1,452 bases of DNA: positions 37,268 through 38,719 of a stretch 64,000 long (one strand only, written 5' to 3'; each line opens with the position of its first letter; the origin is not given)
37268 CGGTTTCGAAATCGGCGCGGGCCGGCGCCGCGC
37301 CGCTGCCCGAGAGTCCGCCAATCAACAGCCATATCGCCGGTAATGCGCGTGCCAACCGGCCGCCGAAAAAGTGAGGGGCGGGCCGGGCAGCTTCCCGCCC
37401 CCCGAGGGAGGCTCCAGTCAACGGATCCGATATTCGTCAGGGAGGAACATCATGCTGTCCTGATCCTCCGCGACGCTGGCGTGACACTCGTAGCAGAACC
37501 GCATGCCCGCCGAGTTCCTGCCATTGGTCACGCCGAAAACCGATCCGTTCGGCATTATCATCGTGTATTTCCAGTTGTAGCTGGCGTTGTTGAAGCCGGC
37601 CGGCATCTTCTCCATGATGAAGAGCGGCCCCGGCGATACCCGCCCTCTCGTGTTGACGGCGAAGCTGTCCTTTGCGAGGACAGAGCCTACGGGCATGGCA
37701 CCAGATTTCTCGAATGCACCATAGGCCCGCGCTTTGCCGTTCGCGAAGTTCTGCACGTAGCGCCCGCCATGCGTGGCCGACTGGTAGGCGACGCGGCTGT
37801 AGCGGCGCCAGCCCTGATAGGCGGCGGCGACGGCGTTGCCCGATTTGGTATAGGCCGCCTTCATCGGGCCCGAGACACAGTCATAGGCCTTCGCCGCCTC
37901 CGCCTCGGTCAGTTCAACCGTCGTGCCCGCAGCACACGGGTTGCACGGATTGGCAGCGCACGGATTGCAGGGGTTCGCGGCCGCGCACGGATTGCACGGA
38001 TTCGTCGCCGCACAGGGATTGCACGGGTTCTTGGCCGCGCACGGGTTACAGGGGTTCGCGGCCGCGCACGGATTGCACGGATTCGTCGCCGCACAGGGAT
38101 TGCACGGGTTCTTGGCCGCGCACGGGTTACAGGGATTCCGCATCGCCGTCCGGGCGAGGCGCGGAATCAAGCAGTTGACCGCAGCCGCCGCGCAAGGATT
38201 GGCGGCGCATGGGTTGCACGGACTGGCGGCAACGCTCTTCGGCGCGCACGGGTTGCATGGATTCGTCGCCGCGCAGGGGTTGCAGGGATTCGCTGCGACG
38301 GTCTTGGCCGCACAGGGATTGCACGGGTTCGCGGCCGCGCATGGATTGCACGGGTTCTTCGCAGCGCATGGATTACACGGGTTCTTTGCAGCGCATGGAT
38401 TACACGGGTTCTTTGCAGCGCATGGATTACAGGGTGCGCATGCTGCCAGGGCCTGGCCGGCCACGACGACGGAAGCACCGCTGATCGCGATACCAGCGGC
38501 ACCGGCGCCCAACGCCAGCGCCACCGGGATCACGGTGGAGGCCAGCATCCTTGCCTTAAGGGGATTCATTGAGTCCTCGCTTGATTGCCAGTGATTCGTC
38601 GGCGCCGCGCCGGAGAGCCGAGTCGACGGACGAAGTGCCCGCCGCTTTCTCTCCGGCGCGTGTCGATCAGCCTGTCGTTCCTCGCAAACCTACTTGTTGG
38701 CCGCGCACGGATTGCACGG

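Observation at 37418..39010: Two paralogous secreted proteins built from CNPC/NPC cysteine repeats, one fused to a cytochrome P460-like haem domain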

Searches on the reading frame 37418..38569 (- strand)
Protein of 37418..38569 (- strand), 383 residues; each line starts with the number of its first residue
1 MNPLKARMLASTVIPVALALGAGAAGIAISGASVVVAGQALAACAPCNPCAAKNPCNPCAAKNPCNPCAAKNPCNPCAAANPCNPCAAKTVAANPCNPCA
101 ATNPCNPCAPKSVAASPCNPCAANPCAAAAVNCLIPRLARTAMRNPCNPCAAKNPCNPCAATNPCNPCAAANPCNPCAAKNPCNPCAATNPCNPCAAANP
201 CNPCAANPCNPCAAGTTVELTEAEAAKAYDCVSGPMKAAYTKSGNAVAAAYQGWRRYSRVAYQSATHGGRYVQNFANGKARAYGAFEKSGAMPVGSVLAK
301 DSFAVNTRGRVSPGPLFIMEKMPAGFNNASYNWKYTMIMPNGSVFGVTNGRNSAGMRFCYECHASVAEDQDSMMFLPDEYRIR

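Call 3: search_protein_families(library=pfam, proteins=[window:37418-38569:-], max_evalue=0.1)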
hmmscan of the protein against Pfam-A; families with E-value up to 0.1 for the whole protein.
window:37418-38569:- (383 aa): 2 families
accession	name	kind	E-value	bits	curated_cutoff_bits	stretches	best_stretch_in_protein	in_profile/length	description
PF16694.10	Cytochrome_P460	-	1.2e-05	26.2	27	1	278-369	27-120/125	Cytochrome P460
PF02948.20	Amelogenin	-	0.071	14.1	27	0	117-203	78-163/179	Amelogenin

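Call 4: search_protein_families(library=ncbifam, proteins=[window:37418-38569:-], max_evalue=0.1)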
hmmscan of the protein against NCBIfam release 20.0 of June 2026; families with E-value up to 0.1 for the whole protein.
window:37418-38569:- (383 aa): 0 families

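Call 5: search_solved_structures(query=window:37418-38569:-, max_evalue=10, show_alignments=3)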
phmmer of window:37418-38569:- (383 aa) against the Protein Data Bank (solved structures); distinct sequences matched with E-value up to 10: 0.

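Call 6: find_homologous_proteins(query=window:37418-38569:-)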
Query window:37418-38569:- (383 aa): 1495 proteins with E <= 0.001 among 8000 candidates; the best 120 are listed.
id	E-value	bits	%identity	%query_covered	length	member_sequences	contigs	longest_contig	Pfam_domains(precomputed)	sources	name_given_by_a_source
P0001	2.9e-171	588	63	100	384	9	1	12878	PF16694.11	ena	-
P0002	3.0e-167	574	60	100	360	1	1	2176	PF16694.11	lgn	-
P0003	8.0e-165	566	63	100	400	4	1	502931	PF16694.11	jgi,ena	jgi:hypothetical protein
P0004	2.1e-159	548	100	63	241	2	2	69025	PF16694.11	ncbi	-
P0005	2.1e-151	522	66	100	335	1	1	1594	PF16694.11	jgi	-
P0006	1.1e-149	516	56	99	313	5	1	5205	-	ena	-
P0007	2.8e-149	515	61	98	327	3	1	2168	PF16694.11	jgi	-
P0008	2.0e-146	506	64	100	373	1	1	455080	PF16694.11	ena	-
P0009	8.7e-145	500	64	73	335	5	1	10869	PF16694.11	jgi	-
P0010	1.4e-144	500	61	100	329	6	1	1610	PF16694.11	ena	-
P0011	1.7e-142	493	63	99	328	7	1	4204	-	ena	-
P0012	1.9e-142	493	59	99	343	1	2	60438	PF16694.11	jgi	-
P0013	2.0e-139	483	52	100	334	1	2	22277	PF16694.11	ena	-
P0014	5.1e-139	481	64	99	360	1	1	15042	PF16694.11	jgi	jgi:hypothetical protein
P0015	1.7e-138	480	68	79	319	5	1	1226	PF16694.11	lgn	-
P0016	4.7e-138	478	56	99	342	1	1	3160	PF16694.11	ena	-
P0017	2.0e-137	476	59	100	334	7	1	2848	PF16694.11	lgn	-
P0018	1.1e-134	467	57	100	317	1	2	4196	PF16694.11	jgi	-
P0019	1.0e-132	461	62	99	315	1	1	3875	PF16694.11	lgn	-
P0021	7.5e-130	451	57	100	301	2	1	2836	PF16694.11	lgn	-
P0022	4.1e-129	449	61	99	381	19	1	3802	PF16694.11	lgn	-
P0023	5.0e-129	448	54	100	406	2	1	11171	PF16694.11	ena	-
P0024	2.5e-128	446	55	100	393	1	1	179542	PF16694.11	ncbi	-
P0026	1.7e-125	437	52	40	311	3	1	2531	PF16694.11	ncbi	-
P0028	3.8e-124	432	45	100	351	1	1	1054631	PF16694.11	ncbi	-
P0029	1.1e-122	428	59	99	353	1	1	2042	PF16694.11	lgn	-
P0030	2.1e-122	427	59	100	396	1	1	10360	PF16694.11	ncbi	-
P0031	1.2e-121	424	58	100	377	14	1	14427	PF16694.11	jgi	jgi:hypothetical protein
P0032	4.4e-121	422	59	89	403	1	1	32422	PF16694.11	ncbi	-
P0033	8.9e-121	421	59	100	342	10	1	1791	PF16694.11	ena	-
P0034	6.2e-120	419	48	100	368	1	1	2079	PF16694.11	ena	-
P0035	1.6e-119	417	56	100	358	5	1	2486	PF16694.11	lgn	-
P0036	4.7e-119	416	59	100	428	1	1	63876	PF16694.11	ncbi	-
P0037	5.6e-119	415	58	100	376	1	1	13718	PF16694.11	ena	-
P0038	7.8e-119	415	53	99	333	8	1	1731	PF16694.11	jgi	-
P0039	8.6e-119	415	59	75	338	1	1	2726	PF16694.11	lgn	-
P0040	1.2e-118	414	59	99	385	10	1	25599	PF16694.11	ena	-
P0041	3.8e-118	413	58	100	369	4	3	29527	PF16694.11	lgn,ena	-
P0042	3.9e-118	413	55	100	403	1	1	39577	PF16694.11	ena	-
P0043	4.2e-118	413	54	100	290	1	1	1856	PF16694.11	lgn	-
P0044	1.1e-117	411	49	75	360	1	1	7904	PF16694.11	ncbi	-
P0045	1.3e-117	411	55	100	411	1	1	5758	PF16694.11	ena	-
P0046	1.5e-117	411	57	100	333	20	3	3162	PF16694.11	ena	-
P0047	1.8e-117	410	55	100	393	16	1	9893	PF16694.11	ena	-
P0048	3.4e-117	410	56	99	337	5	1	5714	PF16694.11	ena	-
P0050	5.6e-117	409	61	88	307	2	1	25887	PF16694.11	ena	-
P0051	8.9e-117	408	68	70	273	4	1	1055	PF16694.11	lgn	-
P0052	1.0e-116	408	55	100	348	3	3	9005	PF16694.11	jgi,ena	-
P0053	2.4e-116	407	72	62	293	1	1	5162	PF16694.11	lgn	-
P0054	3.0e-116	406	55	100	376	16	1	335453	PF16694.11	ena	-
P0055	1.5e-115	404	56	88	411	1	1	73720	PF16694.11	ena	-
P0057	1.9e-114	401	56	98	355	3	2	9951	PF16694.11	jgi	jgi:hypothetical protein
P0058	1.0e-113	398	66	62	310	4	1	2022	PF16694.11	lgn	-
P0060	1.9e-113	397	59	100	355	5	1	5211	PF16694.11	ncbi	-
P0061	2.1e-113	397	54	100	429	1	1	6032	PF16694.11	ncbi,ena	-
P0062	9.7e-113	395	55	100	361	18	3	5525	PF16694.11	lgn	-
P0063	2.0e-112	394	53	99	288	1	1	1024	PF16694.11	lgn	-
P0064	7.2e-112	392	48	99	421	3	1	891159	PF27959.1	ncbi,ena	-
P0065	1.4e-111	391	56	99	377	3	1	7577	PF16694.11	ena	-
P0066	2.2e-111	390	64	67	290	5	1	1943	PF16694.11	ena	-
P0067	6.9e-111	389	50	100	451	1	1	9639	PF02389.21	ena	-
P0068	7.6e-111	389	52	99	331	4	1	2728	PF16694.11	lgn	-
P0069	8.8e-111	388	59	89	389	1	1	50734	PF16694.11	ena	-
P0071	1.6e-110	388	55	100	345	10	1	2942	PF16694.11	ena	-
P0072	1.7e-110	387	56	98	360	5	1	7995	PF16694.11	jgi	-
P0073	1.9e-110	387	54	98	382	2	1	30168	PF16694.11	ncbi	-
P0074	5.8e-110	386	52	100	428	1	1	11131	PF16694.11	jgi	-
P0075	7.3e-110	385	66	61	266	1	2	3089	PF16694.11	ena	-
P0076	1.2e-109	385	57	100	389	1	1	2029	PF16694.11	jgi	jgi:hypothetical protein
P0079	6.5e-109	382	57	99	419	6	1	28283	PF16694.11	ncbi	-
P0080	8.2e-109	382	54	100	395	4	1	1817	PF16694.11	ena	-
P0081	1.1e-108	382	58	79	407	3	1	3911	PF16694.11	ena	-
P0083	2.4e-108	380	56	100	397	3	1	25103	PF16694.11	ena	-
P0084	5.2e-108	379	54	100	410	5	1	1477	PF16694.11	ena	-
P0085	1.0e-107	378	54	100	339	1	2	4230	PF16694.11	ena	-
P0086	1.9e-107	377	62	76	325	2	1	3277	PF16694.11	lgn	-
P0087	3.2e-107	377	56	100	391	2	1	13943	PF16694.11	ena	-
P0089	8.5e-107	375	51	100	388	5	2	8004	PF16694.11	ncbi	-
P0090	1.0e-106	375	52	100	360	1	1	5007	PF16694.11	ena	-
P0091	1.5e-106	374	55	62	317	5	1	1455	PF16694.11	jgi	jgi:hypothetical protein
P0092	3.5e-106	373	56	100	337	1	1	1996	PF16694.11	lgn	-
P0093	4.0e-106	373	55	99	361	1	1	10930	PF16694.11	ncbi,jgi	-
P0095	1.1e-105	372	45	100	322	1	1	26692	PF16694.11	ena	-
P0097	1.4e-105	371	56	65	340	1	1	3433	PF16694.11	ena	-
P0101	4.9e-105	369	49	100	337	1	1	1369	PF16694.11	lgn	-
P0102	5.1e-105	369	48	99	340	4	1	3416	PF16694.11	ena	-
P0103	6.1e-105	369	52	99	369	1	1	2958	PF16694.11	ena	-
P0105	1.3e-104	368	51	96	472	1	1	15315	PF16694.11,PF01476.27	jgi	-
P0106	1.4e-104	368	56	100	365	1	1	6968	PF16694.11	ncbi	-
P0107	1.6e-104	368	57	100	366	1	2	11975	PF16694.11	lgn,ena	-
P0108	1.8e-104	368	50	98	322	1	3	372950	PF16694.11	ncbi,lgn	-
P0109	2.9e-104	367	48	81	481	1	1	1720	PF16694.11,PF01476.27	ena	-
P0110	3.9e-104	367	47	100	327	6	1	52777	PF16694.11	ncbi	-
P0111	5.2e-103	363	55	83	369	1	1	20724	PF16694.11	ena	-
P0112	8.4e-103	362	52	100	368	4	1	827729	PF16694.11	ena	-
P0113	8.5e-103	362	53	98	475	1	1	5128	PF16694.11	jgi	-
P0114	9.2e-103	362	52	99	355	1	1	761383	PF16694.11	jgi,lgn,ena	-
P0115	1.1e-102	362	66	66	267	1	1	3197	PF16694.11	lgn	-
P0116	2.1e-102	361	60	59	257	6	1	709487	PF16694.11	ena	-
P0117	2.3e-102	361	52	99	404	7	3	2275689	PF16694.11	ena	-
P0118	2.6e-102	361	53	100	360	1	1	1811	PF16694.11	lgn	-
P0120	3.7e-102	360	52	98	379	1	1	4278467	PF16694.11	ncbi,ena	-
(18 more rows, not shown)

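Call 11: find_encoding_contigs(protein=P0004, flank=6000, max_places=3)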
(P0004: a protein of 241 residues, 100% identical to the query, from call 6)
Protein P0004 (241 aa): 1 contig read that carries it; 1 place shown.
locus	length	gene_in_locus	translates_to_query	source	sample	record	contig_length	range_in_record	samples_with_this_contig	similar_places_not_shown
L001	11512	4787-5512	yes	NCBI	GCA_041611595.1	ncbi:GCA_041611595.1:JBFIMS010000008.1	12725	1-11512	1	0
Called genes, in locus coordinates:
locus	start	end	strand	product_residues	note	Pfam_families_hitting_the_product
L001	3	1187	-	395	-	?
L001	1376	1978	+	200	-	PF00691:OmpA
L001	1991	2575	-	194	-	PF12917:YfbR-like (faint)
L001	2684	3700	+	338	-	PF01207:Dus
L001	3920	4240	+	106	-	-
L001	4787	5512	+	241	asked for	PF16694:Cytochrome_P460 (weak)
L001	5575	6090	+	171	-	PF08238:Sel1 (faint)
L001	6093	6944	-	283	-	PF08239:SH3_3 (faint), PF18348:SH3_16, PF00877:NLPC_P60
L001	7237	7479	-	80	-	PF01037:AsnC_trans_reg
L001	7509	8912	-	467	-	PF00270:DEAD, PF04851:ResIII (weak), PF00271:Helicase_C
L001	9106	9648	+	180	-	PF00857:Isochorismatase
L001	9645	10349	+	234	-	PF00561:Abhydrolase_1, PF12697:Abhydrolase_6, PF12146:Hydrolase_4 (weak), PF00975:Thioesterase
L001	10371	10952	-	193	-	-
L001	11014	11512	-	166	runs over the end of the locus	-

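Call 12: search_protein_families(library=pfam, proteins=[P0064, P0105, P0120, P0067, P0001], max_evalue=0.01)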
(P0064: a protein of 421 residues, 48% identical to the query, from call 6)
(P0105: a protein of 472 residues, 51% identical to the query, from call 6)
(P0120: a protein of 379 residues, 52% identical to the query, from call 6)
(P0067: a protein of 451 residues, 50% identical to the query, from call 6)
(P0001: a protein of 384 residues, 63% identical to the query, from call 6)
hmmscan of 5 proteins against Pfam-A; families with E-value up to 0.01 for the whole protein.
P0064 (421 aa): 0 families

P0105 (472 aa): 3 families
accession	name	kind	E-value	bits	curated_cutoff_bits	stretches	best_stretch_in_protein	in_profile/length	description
PF01476.26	LysM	-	8.2e-08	32.5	20.9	1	67-113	1-43/43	LysM domain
PF16694.10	Cytochrome_P460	-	1.2e-06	29.4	27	1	335-461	2-124/125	Cytochrome P460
PF23457.1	LysM2_NFP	-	0.0047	17.4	36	0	66-113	7-54/56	NFP LysM2 domain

P0120 (379 aa): 1 family
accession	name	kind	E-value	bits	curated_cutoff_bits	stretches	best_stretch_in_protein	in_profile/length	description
PF16694.10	Cytochrome_P460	-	4.4e-08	34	27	1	246-369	4-124/125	Cytochrome P460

P0067 (451 aa): 1 family
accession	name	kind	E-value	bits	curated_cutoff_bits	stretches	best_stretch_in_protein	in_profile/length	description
PF02389.20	Cornifin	-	1e-12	48.9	34.8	3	144-234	18-105/135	Cornifin (SPRR) family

P0001 (384 aa): 2 families
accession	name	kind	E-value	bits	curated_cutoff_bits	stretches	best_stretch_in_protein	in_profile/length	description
PF16694.10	Cytochrome_P460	-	1.5e-06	29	27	1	254-370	3-120/125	Cytochrome P460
PF02948.20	Amelogenin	-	0.0017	19.4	27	0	129-225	80-176/179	Amelogenin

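Call 14: find_encoding_contigs(protein=P0120, flank=6000, max_places=2)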
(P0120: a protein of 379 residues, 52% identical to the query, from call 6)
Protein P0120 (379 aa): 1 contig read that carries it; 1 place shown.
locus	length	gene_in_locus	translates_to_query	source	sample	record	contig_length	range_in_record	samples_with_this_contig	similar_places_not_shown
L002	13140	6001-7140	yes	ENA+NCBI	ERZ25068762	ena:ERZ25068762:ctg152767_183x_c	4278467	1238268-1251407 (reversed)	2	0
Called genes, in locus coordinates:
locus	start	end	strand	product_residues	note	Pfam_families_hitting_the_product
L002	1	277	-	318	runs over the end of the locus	PF13384:HTH_23 (weak), PF12762:DDE_Tnp_IS1595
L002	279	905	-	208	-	-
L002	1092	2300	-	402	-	PF02771:Acyl-CoA_dh_N, PF02770:Acyl-CoA_dh_M, PF00441:Acyl-CoA_dh_1, PF08028:Acyl-CoA_dh_2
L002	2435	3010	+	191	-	-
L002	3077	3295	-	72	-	-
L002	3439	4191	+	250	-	PF22308:DUF6969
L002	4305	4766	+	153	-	-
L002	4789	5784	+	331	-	PF11376:DUF3179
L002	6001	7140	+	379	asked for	PF16694:Cytochrome_P460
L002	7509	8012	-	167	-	PF13340:DUF4096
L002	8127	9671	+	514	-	PF24923:ATP-grasp_IQCH, PF18105:PGM1_C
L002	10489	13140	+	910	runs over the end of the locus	-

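Call 15: find_encoding_contigs(protein=P0064, flank=6000, max_places=2)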
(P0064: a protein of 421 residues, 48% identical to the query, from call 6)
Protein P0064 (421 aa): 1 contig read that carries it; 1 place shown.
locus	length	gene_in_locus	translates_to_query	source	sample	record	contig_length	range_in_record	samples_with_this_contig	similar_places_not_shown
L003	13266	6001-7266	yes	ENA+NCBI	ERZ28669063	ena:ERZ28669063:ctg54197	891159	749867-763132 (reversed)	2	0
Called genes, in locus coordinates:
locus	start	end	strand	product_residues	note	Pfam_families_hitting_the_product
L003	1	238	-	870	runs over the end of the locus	PF17900:Peptidase_M1_N, PF01433:Peptidase_M1, PF11940:DUF3458, PF17432:DUF3458_C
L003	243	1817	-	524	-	PF00009:GTP_EFTU, PF01926:MMR_HSR1 (weak), PF22042:EF-G_D2, PF03144:GTP_EFTU_D2, PF16658:RF3_C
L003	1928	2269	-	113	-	PF01258:zf-dskA_traR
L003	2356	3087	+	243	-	PF07685:GATase_3 (weak), PF00117:GATase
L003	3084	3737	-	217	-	PF00702:Hydrolase, PF13419:HAD_2 (weak)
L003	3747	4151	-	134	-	PF01641:SelR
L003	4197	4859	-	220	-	PF22308:DUF6969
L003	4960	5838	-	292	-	PF03781:FGE-sulfatase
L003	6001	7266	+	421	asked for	PF27959:CXorf66 (weak)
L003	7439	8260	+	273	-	PF01464:SLT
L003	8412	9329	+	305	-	-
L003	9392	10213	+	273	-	-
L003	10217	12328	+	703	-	PF05226:CHASE2, PF00211:Guanylate_cyc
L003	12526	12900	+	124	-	PF01527:HTH_Tnp_1 (weak), PF13384:HTH_23, PF13518:HTH_28 (weak), PF13551:HTH_29 (weak)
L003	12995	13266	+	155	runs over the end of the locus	PF13358:DDE_3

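Call 16: find_encoding_contigs(protein=P0028, flank=6000, max_places=2)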
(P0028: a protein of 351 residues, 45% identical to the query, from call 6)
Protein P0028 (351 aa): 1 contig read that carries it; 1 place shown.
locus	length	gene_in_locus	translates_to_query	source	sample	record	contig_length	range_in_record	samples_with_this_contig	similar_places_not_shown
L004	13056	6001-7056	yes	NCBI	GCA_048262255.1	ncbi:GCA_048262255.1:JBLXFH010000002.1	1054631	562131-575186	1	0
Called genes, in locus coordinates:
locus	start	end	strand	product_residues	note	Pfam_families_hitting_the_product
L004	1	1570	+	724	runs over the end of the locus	PF13414:TPR_11, PF13432:TPR_16, PF13414:TPR_11, PF14559:TPR_19, PF12895:ANAPC3, PF13414:TPR_11, PF13424:TPR_12, PF13432:TPR_16, +43 more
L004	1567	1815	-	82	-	PF02195:ParB_N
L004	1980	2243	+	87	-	-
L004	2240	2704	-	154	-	PF02639:DUF188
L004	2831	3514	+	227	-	PF00027:cNMP_binding, PF13545:HTH_Crp_2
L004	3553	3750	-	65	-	-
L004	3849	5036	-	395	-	PF02515:CoA_transf_3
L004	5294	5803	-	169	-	PF00565:SNase (weak)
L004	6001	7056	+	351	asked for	PF16694:Cytochrome_P460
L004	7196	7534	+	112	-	PF07372:DUF1491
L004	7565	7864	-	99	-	PF13145:Rotamase_2 (weak), PF13616:Rotamase_3, PF00639:Rotamase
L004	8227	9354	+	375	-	PF08238:Sel1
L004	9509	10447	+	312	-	PF13505:OMP_b-brl, PF01617:Surface_Ag_2 (weak), PF02462:Opacity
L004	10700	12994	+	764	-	PF00390:malic, PF03949:Malic_M, PF01515:PTA_PTB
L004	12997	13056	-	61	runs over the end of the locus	-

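Call 53: predict_structure(alignment_id=A2)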
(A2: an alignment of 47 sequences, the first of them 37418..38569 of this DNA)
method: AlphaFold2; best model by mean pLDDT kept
length: 383 residues; sequences in the alignment: 47
mean_pLDDT: 66.0   pTM: 0.60
mean pLDDT of the five models: 66.0, 63.9, 63.1, 62.1, 59.6
residues with pLDDT >= 90: 160; 70-90: 21; 50-70: 18; < 50: 184
segments of 3 or more residues with pLDDT < 50: 1-123, 155-161, 163-214
pLDDT, mean of each block of 10 residues (from residue 1): 44 36 30 29 33 37 35 35 37 39 38 39 48 91 72 51 47 46 42 43 41 64 97 97 98 97 94 98 94 97 95 97 96 97 97 95 86 91 86
secondary structure, 60 per line:
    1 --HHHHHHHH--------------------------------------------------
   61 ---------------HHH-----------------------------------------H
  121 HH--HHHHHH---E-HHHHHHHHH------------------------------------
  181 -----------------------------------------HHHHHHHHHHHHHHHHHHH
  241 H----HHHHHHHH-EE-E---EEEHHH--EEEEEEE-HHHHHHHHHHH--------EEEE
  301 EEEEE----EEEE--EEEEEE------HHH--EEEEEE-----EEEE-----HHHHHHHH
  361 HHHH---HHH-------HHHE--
elements in order: H3-10 H125-130 H136-144 H222-241 H246-253 E262-264 E270-276 H278-288 E297-305 E310-313 E316-321 E333-338 E344-347 H353-364

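Call 61: list_cluster_members(proteins=[P0004, P0024, P0036, P0064, P0120, P0110, P0152, P0234])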
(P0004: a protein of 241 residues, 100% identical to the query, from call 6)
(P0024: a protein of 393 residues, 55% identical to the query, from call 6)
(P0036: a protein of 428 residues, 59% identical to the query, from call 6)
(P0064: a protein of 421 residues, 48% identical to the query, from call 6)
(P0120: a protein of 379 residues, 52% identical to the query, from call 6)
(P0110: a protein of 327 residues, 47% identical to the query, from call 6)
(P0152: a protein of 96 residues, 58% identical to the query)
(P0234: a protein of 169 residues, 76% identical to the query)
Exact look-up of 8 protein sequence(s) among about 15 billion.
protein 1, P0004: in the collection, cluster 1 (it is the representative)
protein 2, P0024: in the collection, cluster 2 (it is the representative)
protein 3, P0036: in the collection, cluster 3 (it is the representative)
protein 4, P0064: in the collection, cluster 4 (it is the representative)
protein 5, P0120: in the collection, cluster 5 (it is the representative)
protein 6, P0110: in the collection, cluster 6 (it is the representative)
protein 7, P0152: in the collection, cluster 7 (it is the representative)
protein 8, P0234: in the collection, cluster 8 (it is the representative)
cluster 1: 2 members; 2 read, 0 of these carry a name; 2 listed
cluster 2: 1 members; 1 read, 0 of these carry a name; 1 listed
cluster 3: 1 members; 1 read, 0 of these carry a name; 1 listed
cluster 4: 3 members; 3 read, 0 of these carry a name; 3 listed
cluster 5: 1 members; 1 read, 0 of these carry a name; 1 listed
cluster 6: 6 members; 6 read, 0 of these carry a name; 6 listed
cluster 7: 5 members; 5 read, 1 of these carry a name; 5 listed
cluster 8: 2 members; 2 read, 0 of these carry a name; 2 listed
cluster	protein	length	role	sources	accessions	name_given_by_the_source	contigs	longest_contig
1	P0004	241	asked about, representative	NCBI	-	-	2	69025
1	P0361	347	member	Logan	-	-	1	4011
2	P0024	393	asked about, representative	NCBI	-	-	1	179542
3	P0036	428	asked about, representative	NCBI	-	-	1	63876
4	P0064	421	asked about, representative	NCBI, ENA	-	-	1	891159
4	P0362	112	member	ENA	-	-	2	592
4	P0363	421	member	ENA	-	-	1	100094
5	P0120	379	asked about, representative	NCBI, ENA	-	-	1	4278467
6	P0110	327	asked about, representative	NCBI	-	-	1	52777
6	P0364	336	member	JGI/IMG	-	-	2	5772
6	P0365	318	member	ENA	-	-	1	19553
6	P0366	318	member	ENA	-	-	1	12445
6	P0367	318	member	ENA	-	-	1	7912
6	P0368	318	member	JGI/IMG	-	-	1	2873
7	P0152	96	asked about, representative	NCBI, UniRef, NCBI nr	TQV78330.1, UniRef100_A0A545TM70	hypothetical protein FKG95_17325 [Denitrobaculum tricleocarpae] | Uncharacterized protein n=1 Tax=Denitrobaculum tricleocarpae TaxID=2591009 ...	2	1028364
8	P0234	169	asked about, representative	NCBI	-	-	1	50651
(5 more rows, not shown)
